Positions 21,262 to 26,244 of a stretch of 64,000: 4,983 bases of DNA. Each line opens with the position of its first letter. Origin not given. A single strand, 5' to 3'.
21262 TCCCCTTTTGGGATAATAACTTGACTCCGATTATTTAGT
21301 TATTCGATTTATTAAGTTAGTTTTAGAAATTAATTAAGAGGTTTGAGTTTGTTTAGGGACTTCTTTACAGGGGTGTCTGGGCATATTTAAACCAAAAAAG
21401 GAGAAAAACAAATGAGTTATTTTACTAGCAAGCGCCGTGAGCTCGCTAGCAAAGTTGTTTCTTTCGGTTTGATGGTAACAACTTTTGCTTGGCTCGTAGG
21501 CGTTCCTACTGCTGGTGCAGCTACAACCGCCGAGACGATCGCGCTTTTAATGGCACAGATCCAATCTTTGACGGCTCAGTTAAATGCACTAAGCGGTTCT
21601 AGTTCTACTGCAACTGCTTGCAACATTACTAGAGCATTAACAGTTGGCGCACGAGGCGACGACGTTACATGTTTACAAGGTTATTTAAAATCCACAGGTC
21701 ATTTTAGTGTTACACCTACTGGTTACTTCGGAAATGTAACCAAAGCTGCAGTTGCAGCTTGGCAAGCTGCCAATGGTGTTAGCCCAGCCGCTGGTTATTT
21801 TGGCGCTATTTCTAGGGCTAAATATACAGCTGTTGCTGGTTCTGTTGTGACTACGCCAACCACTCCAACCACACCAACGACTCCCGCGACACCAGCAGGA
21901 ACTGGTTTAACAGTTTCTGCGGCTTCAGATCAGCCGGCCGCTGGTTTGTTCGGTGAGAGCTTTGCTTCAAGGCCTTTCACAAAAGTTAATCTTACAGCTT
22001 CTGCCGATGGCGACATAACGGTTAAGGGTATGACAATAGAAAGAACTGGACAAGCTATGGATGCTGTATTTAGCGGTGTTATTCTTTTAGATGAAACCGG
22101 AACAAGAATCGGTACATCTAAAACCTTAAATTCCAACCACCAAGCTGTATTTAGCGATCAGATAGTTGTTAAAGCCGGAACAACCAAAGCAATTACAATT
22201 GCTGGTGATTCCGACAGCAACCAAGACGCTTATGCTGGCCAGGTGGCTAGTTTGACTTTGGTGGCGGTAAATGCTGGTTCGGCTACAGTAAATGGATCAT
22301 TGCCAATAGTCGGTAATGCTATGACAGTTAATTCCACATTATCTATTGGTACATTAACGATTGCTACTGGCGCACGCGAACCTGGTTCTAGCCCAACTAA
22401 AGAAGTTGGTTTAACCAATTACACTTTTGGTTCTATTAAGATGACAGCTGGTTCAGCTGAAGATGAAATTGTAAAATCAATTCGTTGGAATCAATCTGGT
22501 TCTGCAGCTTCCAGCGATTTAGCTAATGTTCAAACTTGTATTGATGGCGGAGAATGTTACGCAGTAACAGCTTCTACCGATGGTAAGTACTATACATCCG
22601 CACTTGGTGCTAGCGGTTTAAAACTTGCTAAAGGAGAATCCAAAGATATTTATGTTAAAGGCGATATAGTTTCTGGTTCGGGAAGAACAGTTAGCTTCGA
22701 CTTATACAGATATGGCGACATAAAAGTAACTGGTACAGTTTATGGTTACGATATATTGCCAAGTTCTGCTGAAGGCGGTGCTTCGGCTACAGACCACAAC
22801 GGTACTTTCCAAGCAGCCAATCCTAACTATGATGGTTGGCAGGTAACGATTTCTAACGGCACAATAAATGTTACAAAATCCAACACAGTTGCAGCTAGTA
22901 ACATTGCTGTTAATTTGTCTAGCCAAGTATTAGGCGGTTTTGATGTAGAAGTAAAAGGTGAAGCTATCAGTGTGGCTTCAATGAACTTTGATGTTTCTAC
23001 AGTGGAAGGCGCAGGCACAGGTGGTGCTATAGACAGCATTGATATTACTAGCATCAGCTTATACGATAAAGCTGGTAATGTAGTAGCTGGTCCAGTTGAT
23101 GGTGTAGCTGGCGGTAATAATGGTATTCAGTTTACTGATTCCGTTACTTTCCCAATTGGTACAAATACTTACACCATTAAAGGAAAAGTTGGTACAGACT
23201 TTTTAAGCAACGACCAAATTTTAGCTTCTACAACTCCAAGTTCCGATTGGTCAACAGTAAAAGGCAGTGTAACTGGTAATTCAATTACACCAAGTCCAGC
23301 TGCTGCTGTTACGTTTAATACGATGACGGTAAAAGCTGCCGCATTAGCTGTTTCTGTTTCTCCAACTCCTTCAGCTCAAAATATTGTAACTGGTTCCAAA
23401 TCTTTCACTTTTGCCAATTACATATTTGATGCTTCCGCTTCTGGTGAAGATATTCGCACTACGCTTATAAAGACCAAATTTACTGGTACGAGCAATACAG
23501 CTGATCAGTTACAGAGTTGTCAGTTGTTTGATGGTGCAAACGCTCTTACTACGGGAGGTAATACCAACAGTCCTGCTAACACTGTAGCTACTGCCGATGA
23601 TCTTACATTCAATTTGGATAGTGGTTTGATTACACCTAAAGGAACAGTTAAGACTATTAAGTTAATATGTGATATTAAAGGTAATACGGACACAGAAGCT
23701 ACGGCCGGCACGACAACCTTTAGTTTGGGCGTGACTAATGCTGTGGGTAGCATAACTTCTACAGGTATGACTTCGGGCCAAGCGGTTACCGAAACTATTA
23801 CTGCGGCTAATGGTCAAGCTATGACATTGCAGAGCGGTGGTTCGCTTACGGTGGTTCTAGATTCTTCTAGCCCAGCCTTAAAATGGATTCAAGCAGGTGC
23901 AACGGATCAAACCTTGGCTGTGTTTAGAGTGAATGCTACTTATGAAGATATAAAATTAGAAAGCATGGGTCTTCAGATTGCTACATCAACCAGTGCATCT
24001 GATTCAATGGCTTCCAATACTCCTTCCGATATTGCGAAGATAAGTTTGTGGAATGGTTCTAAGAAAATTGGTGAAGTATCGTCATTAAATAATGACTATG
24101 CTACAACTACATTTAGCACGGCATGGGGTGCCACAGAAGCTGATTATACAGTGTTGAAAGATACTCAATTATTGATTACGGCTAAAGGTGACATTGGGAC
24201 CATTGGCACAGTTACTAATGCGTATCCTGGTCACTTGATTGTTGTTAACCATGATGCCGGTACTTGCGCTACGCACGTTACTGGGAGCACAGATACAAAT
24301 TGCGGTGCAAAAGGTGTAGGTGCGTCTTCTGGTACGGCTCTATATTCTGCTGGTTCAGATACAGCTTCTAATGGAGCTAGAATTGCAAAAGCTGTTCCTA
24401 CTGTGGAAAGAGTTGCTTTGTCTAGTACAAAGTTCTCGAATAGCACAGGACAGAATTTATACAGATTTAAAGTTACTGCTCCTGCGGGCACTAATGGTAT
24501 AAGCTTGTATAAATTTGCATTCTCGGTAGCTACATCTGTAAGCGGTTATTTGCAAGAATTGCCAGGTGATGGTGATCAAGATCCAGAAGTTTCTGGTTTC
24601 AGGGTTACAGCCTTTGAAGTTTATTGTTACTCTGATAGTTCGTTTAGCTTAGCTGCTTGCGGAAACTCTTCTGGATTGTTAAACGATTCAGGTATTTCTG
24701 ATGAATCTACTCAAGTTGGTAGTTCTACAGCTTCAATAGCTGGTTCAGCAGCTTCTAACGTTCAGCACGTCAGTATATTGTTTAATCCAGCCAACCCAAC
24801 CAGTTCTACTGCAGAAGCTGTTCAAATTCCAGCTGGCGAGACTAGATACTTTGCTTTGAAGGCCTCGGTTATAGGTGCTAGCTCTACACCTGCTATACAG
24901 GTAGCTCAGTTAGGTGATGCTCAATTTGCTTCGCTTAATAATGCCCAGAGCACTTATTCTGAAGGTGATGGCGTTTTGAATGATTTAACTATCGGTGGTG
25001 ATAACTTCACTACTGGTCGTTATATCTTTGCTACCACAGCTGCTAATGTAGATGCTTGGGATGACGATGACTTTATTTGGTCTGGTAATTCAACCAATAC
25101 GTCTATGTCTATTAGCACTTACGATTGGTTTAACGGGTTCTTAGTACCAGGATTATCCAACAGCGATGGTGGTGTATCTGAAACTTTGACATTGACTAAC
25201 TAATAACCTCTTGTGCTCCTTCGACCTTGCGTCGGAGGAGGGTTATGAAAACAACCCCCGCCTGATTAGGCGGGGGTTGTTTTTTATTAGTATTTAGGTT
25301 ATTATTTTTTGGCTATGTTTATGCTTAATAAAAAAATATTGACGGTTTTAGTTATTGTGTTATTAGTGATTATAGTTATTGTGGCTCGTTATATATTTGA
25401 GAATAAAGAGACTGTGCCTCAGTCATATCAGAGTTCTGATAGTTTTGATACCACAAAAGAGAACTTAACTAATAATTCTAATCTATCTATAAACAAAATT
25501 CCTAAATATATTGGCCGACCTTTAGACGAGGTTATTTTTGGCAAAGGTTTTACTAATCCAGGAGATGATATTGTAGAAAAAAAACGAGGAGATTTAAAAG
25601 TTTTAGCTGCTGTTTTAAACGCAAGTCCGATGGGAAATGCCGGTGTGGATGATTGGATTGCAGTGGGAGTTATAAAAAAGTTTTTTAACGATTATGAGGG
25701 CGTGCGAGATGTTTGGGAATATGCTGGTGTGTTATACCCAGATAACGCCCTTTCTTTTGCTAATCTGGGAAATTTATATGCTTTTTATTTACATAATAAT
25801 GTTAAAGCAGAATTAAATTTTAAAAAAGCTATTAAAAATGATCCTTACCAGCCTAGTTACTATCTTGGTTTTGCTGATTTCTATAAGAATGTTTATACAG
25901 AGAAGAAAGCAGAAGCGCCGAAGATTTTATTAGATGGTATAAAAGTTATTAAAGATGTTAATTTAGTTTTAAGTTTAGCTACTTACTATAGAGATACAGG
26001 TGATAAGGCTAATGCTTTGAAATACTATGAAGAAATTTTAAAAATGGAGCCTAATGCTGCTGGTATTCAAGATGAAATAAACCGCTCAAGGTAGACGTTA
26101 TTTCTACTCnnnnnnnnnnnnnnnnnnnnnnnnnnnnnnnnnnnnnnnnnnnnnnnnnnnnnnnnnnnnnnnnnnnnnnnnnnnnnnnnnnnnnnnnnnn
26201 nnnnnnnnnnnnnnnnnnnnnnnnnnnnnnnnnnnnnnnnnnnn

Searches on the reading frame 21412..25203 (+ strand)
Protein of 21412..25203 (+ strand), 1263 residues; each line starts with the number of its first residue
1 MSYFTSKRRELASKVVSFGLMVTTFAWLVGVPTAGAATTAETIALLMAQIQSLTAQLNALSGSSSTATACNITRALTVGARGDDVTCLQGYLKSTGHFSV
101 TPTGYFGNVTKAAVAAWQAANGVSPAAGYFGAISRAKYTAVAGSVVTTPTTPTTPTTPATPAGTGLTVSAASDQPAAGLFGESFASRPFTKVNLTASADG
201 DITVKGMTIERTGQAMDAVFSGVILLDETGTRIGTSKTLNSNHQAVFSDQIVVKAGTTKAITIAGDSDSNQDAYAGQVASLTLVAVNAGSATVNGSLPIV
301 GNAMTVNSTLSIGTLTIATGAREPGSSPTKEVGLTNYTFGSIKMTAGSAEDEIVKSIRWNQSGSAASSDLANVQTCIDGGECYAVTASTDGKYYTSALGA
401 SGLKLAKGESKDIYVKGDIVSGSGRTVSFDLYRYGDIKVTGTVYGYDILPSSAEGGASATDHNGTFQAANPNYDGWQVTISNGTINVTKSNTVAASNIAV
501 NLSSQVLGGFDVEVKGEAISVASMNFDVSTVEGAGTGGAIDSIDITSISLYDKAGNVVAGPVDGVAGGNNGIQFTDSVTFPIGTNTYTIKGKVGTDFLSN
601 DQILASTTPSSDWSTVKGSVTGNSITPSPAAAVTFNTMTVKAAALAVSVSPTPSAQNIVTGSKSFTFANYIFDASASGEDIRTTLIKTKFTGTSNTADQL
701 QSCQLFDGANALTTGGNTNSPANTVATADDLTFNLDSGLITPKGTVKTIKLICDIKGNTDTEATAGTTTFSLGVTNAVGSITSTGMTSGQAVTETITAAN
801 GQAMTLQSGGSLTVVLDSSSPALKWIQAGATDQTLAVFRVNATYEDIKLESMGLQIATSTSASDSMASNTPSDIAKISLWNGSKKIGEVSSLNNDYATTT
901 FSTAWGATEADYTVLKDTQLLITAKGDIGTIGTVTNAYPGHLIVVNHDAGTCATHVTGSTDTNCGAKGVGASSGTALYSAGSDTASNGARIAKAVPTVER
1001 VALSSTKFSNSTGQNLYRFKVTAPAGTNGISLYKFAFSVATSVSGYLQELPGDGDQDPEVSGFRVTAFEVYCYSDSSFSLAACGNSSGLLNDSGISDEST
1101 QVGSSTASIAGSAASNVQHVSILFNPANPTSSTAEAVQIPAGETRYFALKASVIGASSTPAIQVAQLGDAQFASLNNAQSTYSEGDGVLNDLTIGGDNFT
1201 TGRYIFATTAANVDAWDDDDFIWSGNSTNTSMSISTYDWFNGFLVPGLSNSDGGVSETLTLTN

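Call 8: search_protein_families(library=pfam, proteins=[window:21412-25203:+], max_evalue=0.0001)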
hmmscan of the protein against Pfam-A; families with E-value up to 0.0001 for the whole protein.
window:21412-25203:+ (1263 aa): 1 family
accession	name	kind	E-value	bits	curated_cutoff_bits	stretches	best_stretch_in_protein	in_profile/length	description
PF01471.23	PG_binding_1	-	2.6e-09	37.5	23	1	81-124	1-44/57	Putative peptidoglycan binding domain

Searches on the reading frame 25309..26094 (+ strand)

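Call 9: search_protein_families(library=pfam, proteins=[window:25309-26094:+], max_evalue=0.0001)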
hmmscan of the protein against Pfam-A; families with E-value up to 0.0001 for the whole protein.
window:25309-26094:+ (261 aa): 4 families
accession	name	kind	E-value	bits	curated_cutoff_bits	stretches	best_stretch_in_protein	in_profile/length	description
PF07719.23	TPR_2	-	3.4e-06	27.2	27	0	223-249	7-33/34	Tetratricopeptide repeat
PF13428.12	TPR_14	-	4.8e-06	27.2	23.5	0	218-253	2-37/44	Tetratricopeptide repeat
PF13181.12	TPR_8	-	5.4e-05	23.5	25.7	0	222-249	6-33/34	Tetratricopeptide repeat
PF13424.12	TPR_12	-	9.6e-05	22.9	30.1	0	222-246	50-74/77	Tetratricopeptide repeat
